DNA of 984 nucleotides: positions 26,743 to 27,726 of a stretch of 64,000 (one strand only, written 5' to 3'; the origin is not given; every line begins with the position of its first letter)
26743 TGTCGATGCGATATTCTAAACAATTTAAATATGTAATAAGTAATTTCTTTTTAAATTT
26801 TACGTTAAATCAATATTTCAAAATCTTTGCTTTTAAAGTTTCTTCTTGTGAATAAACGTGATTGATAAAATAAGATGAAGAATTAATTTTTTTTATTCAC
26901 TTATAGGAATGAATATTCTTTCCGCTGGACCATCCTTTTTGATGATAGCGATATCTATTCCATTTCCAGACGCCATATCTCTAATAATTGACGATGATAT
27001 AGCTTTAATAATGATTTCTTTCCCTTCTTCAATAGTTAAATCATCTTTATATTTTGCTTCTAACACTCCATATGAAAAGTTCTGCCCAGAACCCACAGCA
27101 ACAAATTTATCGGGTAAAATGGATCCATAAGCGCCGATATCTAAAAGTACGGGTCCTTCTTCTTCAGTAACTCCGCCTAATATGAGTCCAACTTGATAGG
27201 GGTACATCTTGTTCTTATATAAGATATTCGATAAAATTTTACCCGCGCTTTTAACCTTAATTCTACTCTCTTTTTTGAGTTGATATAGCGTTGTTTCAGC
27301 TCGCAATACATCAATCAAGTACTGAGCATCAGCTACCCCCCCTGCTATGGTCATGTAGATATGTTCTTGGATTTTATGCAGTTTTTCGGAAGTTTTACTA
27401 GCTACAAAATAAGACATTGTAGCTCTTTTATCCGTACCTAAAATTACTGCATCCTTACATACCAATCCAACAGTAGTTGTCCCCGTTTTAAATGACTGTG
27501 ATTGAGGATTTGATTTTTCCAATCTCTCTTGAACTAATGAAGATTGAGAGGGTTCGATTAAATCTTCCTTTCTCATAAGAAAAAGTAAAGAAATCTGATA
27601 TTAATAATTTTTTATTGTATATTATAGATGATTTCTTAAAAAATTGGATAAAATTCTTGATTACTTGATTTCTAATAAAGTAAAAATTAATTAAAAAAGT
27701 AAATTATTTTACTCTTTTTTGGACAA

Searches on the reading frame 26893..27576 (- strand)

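Call 40: search_protein_families(library=pfam, proteins=[window:26893-27576:-], max_evalue=0.0001)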
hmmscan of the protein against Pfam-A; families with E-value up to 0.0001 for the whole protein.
window:26893-27576:- (227 aa): 1 family
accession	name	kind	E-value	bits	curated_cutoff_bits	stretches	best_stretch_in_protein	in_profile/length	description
PF00227.31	Proteasome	-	3.2e-55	187.2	22.4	1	30-212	2-189/189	Proteasome subunit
